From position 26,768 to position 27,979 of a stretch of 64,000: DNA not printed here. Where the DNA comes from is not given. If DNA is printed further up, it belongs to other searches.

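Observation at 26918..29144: RNA-repair cassette: Pnk-HD end-healing enzyme plus Rnl2-type RNA ligase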

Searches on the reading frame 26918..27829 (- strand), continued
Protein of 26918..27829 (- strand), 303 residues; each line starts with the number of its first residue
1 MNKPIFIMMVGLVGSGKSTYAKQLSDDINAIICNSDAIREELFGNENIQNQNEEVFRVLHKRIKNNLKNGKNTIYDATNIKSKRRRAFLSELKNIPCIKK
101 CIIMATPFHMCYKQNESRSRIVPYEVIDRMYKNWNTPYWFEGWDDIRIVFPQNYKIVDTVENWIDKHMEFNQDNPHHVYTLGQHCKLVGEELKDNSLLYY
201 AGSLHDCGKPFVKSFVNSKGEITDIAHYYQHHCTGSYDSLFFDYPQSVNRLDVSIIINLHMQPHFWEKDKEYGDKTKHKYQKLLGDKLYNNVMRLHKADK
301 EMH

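Call 49: search_protein_families(library=pfam, proteins=[L008:4716-6008:+, L010:4632-5996:+, L012:4706-6001:+, L011:3623-4438:+, L013:2816-3619:+, L014:5189-5992:+, L009:4483-5304:+, L009:3230-4465:+], max_evalue=0.01)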
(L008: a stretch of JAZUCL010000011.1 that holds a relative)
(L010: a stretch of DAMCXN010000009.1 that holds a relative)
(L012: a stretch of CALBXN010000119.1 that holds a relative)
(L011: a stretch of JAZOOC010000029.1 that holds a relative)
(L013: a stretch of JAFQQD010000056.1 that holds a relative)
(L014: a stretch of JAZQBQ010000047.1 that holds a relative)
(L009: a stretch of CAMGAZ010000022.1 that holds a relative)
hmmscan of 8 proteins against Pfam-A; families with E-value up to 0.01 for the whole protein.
L008:4716-6008:+ (430 aa): 1 family
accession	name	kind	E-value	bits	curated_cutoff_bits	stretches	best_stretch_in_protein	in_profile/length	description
PF09511.15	RNA_lig_T4_1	-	3.9e-23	82.9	28.3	1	110-309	1-226/227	RNA ligase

L010:4632-5996:+ (454 aa): 1 family
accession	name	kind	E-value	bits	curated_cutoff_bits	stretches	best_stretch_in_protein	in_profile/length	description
PF09511.15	RNA_lig_T4_1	-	6.6e-21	75.6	28.3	1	121-324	1-227/227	RNA ligase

L012:4706-6001:+ (431 aa): 1 family
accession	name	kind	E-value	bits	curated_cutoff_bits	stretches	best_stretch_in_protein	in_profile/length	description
PF09511.15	RNA_lig_T4_1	-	1.1e-19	71.6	28.3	1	100-298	1-225/227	RNA ligase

L011:3623-4438:+ (271 aa): 1 family
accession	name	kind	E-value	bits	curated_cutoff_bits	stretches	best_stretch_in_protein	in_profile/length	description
PF10127.15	RlaP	-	0.0017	18.5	23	1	23-137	17-137/249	RNA repair pathway DNA polymerase beta family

L013:2816-3619:+ (267 aa): 2 families
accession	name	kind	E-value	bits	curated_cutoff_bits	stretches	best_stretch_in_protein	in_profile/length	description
PF10127.15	RlaP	-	4.3e-05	23.8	23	1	22-136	15-135/249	RNA repair pathway DNA polymerase beta family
PF01909.29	NTP_transf_2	-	0.0068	17.2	21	0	20-66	8-47/93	Nucleotidyltransferase domain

L014:5189-5992:+ (267 aa): 2 families
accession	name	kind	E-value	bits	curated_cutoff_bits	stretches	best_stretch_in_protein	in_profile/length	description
PF10127.15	RlaP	-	3.3e-05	24.1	23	1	23-138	16-137/249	RNA repair pathway DNA polymerase beta family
PF01909.29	NTP_transf_2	-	0.0071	17.2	21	0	20-66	8-47/93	Nucleotidyltransferase domain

L009:4483-5304:+ (273 aa): 0 families

L009:3230-4465:+ (411 aa): 2 families
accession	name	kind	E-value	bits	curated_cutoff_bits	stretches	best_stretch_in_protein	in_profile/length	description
PF07291.16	MauE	-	0.002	18.8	27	0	211-226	88-103/128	Methylamine utilisation protein MauE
PF10881.14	DUF2726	-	0.0057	16.8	24.7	0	326-390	57-110/126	Protein of unknown function (DUF2726)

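Call 50: search_protein_families(library=pfam, proteins=[L014:1918-2934:+, L014:3045-3707:+, L014:4225-4866:+, L014:6887-7465:+, L014:8029-9114:+, L011:6293-7498:+, L011:1922-2539:+], max_evalue=0.01)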
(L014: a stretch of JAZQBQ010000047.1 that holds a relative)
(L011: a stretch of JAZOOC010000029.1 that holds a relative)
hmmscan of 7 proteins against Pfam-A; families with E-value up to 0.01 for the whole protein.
L014:1918-2934:+ (338 aa): 1 family
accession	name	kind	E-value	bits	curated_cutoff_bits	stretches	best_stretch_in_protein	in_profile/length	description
PF22822.1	MrpR_N_CB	-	2.5e-12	47.7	27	1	18-96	1-77/79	MrpR, N-terminal core-binding domain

L014:3045-3707:+ (220 aa): 0 families

L014:4225-4866:+ (213 aa): 0 families

L014:6887-7465:+ (192 aa): 2 families
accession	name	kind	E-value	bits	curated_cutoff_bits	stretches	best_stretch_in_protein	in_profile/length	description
PF00149.33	Metallophos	-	1.9e-07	32.1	21.5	1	13-129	1-104/191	Calcineurin-like phosphoesterase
PF12850.12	Metallophos_2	-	2.5e-07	31.3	27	1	13-148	1-120/154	Calcineurin-like phosphoesterase superfamily domain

L014:8029-9114:+ (361 aa): 2 families
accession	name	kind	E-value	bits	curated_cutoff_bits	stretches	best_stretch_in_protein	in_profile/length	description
PF21189.3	PHA02142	-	2.8e-29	101.8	27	1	4-87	1-92/92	PHA02142 OB-fold domain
PF09414.15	RNA_ligase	-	2e-20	74.1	27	1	178-351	1-171/171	RNA ligase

L011:6293-7498:+ (402 aa): 2 families
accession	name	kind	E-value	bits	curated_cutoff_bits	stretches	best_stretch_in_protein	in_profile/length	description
PF05731.17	TROVE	-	1.7e-31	110.4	23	2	189-269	273-355/442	TROVE domain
PF25045.1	vWA_Ro60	-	8.9e-09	35.9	27.7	1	299-399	3-104/165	Ro60 vWA domain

L011:1922-2539:+ (205 aa): 2 families
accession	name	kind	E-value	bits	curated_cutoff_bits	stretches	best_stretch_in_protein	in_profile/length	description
PF25311.1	WDGH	-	3.3e-41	139.9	27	1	48-144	1-96/97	WDGH domain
PF09889.16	DUF2116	-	0.0013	19.1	26.8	1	187-201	1-15/59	Probable treble clef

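Call 52: search_solved_structures(query=L014:8029-9114:+, max_evalue=0.01, show_alignments=1)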
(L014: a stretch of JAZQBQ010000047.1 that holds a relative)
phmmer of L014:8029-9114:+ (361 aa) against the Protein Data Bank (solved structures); distinct sequences matched with E-value up to 0.01: 9.
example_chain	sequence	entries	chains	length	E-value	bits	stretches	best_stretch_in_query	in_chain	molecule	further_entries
5cot_A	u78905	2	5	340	1.2e-41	146.3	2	154-359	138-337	Naegleria gruberi RNA ligase | RNA ligase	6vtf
5cou_A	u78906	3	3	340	6.7e-41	143.9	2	1-116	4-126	Naegleria gruberi RNA ligase | RNA ligase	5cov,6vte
6vt0_A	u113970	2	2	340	6.8e-41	143.9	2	1-116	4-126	RNA Ligase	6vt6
6vt8_A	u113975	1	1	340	8.1e-41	143.6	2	1-116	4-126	RNA Ligase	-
6vt3_A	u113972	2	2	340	8.2e-41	143.6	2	1-116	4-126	RNA Ligase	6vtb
6vt4_A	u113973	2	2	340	8.2e-41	143.6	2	1-116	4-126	RNA Ligase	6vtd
6vt9_A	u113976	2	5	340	8.2e-41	143.6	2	1-116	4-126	RNA ligase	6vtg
6vt5_A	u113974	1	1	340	9.2e-41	143.4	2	154-359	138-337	RNA Ligase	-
6vt1_A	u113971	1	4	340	1.2e-40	143.1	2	1-116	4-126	RNA Ligase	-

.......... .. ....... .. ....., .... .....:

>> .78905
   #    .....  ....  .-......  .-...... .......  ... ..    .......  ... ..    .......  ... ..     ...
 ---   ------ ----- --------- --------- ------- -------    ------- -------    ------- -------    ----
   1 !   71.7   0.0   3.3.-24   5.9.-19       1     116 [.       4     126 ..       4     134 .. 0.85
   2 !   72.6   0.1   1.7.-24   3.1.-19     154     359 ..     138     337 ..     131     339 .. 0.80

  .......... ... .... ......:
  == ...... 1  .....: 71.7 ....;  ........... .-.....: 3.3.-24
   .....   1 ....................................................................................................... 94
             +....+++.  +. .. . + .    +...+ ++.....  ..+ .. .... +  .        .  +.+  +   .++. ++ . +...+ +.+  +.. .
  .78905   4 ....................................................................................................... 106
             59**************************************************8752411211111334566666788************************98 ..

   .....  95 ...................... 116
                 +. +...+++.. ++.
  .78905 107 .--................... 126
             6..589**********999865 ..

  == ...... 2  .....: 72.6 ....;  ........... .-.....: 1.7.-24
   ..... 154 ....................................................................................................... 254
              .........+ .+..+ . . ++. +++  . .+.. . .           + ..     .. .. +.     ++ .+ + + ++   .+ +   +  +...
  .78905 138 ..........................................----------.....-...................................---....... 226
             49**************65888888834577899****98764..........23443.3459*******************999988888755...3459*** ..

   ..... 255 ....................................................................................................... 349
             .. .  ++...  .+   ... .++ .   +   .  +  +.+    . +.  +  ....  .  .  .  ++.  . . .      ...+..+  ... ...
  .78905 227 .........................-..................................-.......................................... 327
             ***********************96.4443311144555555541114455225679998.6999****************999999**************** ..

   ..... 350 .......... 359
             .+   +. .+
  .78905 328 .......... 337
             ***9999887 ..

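Call 54: search_dna_similar(query=window:26918-27829:-, collection=phages, mode=protein, max_rows=25)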
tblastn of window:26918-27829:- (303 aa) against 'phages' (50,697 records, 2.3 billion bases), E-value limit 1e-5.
Records with a match: 110; places in all: 110; records where one place covers at least 80% of the query: 27.
Best place of each record, by identity: <60% 110.
By first word of the organism name: Mycobacterium 42; Bacillus 38; Vibrio 14; Gordonia 4; Caulobacter 4; Bacteriophage 2; Agrobacterium 2; Lysinibacillus 1; Clostridium 1; Phaeobacter 1; and 1 more.
By host as written in the record: Mycobacterium smegmatis mc2 155 25; Mycobacterium smegmatis mc#155 12; Bacillus anthracis Sterne 10; Bacillus anthracis 7; Bacillus cereus 6; Mycobacterium smegmatis mc2155 5; Gordonia terrae 3612 4; - 4; and 23 more.
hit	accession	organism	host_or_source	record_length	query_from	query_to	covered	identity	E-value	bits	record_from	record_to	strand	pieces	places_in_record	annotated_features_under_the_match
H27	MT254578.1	Bacillus phage Izhevsk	Bacillus cereus VKM B-370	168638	6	303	98%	37.2%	6e-49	180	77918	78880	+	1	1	AAA family ATPase domain-containing protein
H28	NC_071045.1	Bacillus phage Izhevsk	Bacillus cereus VKM B-370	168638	6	303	98%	37.2%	6e-49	180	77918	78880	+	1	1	ATPase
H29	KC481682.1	Bacillus phage vB_BanS-Tsamsa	Bacillus anthracis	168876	6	303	98%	37.2%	9e-49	179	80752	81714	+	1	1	hypothetical protein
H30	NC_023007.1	Bacillus phage vB_BanS-Tsamsa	Bacillus anthracis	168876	6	303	98%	37.2%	9e-49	179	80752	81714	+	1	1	hypothetical protein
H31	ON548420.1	Bacillus phage vB_BanS-Thrax4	Bacillus anthracis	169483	6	303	98%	36.3%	3e-47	175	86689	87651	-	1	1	polynucleotide kinase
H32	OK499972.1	Bacillus phage vB_BanS_Chewbecca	Bacillus anthracis Sterne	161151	6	303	98%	35.6%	1e-47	176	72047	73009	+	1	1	AAA family ATPase domain-containing protein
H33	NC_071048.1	Bacillus phage vB_BanS_Chewbecca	Bacillus anthracis Sterne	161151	6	303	98%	35.6%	1e-47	176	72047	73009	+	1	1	polynucleotide kinase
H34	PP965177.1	Bacillus phage KoopaTroopa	Bacillus thuringiensis serovar kurstaki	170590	6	303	98%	35.6%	2e-47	175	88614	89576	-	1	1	HD-domain containing protein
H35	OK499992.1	Bacillus phage vB_BanS_Nate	Bacillus anthracis Sterne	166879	6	303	98%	35.6%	4e-45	169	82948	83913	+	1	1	AAA family ATPase domain-containing protein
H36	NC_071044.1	Bacillus phage vB_BanS_Nate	Bacillus anthracis Sterne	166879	6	303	98%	35.6%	4e-45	169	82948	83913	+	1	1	ATPase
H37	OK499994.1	Bacillus phage vB_BanS_Skywalker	Bacillus anthracis Sterne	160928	6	303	98%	35.3%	6e-47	174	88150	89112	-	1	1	AAA family ATPase domain-containing protein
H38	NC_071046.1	Bacillus phage vB_BanS_Skywalker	Bacillus anthracis Sterne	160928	6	303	98%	35.3%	6e-47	174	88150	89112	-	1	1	polynucleotide kinase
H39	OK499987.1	Bacillus phage vB_BanS_MrDarsey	Bacillus anthracis Sterne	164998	6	303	98%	35.3%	6e-47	174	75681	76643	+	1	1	AAA family ATPase domain-containing protein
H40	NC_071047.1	Bacillus phage vB_BanS_MrDarsey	Bacillus anthracis Sterne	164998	6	303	98%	35.3%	6e-47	174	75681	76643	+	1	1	polynucleotide kinase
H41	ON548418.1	Bacillus phage vB_BanS-Thrax2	Bacillus anthracis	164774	6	303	98%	34.7%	2e-44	167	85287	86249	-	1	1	polynucleotide kinase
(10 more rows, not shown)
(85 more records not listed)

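Call 75: search_protein_families(library=pfam, proteins=[P0199], max_evalue=0.001)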
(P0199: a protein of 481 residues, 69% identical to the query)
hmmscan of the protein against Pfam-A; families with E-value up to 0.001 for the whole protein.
P0199 (481 aa): 8 families
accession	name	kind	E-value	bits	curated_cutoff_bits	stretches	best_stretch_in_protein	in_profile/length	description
PF13671.12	AAA_33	-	2.7e-21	76.8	27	1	7-132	2-138/143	AAA domain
PF07463.16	NUMOD4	-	6.9e-11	42.6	23.4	1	219-262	1-48/49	NUMOD4 motif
PF08433.16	KTI12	-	1.5e-10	41.5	22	1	9-145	6-148/271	Chromatin associated protein KTI12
PF13392.12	HNH_3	-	2e-07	31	24.8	1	272-320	2-45/46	HNH endonuclease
PF06414.18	Zeta_toxin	-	0.00015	21.7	22.3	1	2-93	14-118/199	Zeta toxin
PF13207.12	AAA_17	-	0.00019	22.1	27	1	11-69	2-60/136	AAA domain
PF13238.12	AAA_18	-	0.00027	21.8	29.4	1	10-74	4-76/128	AAA domain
PF01966.28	HD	-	0.00067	20.4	22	0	177-214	4-43/116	HD domain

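Call 81: find_encoding_contigs(protein=P0232, flank=5000, max_places=2)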
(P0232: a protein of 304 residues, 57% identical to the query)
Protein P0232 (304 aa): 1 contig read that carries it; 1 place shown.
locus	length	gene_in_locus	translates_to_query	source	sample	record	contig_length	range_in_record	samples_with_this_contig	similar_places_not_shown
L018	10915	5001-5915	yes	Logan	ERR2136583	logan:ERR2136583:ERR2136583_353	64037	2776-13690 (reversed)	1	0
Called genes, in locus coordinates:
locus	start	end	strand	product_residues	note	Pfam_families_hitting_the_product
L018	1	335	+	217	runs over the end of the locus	-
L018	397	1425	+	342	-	PF10127:RlaP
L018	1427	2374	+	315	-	-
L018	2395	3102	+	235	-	PF01844:HNH, PF14279:HNH_5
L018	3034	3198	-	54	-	-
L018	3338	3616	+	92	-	-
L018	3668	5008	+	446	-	PF21189:PHA02142 (faint), PF09414:RNA_ligase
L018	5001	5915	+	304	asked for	PF01591:6PF2K (faint), PF06414:Zeta_toxin (weak), PF08433:KTI12, PF13671:AAA_33, PF13207:AAA_17 (weak)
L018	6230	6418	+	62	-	-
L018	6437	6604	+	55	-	-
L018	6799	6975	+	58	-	-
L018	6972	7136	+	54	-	-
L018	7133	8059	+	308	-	PF01145:Band_7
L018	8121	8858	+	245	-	PF10138:vWA-TerF-like, PF07002:Copine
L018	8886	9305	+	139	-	PF22751:DUF488-N3a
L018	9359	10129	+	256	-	-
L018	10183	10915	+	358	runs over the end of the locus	PF13186:SPASM (faint)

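Call 82: find_encoding_contigs(protein=P0227, flank=5000, max_places=2)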
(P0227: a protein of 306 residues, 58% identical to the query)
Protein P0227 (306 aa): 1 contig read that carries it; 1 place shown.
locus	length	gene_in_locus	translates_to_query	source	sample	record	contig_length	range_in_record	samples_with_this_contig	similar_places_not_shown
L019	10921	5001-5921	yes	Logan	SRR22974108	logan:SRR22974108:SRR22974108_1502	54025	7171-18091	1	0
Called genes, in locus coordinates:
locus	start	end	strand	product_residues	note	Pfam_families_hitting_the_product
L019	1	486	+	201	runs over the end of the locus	-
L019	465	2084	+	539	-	PF03796:DnaB_C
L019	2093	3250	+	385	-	PF19898:DUF6371 (weak)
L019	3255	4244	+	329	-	PF12705:PDDEXK_1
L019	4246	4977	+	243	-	PF20600:ExoX-like_C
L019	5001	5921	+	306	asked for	PF01591:6PF2K (faint), PF08433:KTI12, PF13207:AAA_17 (weak), PF13671:AAA_33, PF01966:HD (faint)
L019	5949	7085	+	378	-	PF14284:PcfJ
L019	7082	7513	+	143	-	-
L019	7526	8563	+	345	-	PF10127:RlaP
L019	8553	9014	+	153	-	-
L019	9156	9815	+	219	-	PF07866:DUF1653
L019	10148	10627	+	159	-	-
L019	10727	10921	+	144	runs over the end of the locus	-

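Call 83: find_encoding_contigs(protein=P0239, flank=5000, max_places=2)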
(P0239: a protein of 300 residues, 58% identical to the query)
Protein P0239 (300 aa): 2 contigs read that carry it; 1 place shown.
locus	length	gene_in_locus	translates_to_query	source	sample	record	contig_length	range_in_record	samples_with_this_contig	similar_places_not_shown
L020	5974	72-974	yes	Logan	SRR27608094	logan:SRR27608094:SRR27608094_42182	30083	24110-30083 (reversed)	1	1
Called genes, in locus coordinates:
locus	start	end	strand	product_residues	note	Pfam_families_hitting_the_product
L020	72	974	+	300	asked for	PF01591:6PF2K (faint), PF08433:KTI12, PF13207:AAA_17 (weak), PF13238:AAA_18 (weak), PF13671:AAA_33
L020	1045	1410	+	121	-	-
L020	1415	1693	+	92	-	-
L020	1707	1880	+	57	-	-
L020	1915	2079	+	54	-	-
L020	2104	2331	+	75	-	-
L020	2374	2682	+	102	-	-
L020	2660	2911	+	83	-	-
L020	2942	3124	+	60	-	-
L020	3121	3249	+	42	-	-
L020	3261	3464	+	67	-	-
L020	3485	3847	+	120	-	-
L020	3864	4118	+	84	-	-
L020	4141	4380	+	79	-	-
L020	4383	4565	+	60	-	-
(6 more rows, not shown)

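Call 86: fold_search(model_id=the predicted structure, library=viral)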
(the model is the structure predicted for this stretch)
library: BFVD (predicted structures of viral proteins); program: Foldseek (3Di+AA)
matches with E <= 10: 1043; with E <= 0.001: 52
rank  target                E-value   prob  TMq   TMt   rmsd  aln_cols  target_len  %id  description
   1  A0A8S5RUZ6            2.7e-15  1.00  0.74  0.69   5.1       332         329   22  AAA domain protein [Siphoviridae sp. ctHip2]
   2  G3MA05                1.3e-14  1.00  0.79  0.58   5.5       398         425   20  Gp264 [Bacillus phage G]
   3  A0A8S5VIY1            6.9e-10  1.00  0.47  0.48   1.5       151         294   30  (no name in the UniProt tables at hand)
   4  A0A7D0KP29            8.2e-08  1.00  0.45  0.80   2.6       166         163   23  (no name in the UniProt tables at hand)
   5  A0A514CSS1            6.1e-07  1.00  0.45  0.77   3.1       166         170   13  Polynucleotide kinase [Achromobacter phage Motura]
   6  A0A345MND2            9.7e-07  1.00  0.44  0.76   2.8       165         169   23  (no name in the UniProt tables at hand)
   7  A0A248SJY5            1.3e-06  1.00  0.41  0.34   4.1       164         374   24  (no name in the UniProt tables at hand)
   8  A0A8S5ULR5            2.0e-06  1.00  0.40  0.71   4.0       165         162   24  Polynucleotide kinase [Myoviridae sp. ctCo31]
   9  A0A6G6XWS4            2.5e-06  1.00  0.42  0.68   4.3       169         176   20  (no name in the UniProt tables at hand)
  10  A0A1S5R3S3            4.0e-06  1.00  0.42  0.74   5.4       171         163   18  Uncharacterized protein [Pseudomonas phage pf16]
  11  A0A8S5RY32            1.3e-05  1.00  0.44  0.34   3.7       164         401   27  AAA domain protein [Myoviridae sp. ctNQV2]
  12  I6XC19                1.5e-05  1.00  0.41  0.32   2.3       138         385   27  PseT [Vibrio phage phi-pp2]
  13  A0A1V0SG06            2.1e-05  1.00  0.42  0.37   2.2       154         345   24  Polynucleotide phosphatase/kinase [Hokovirus HKV1]
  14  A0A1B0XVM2            2.1e-05  1.00  0.41  0.36   3.1       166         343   19  Putative polyA polymerase [Campylobacter phage PC5]
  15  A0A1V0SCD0            3.3e-05  1.00  0.39  0.33   3.8       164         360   24  Polynucleotide phosphatase/kinase [Catovirus CTV1]
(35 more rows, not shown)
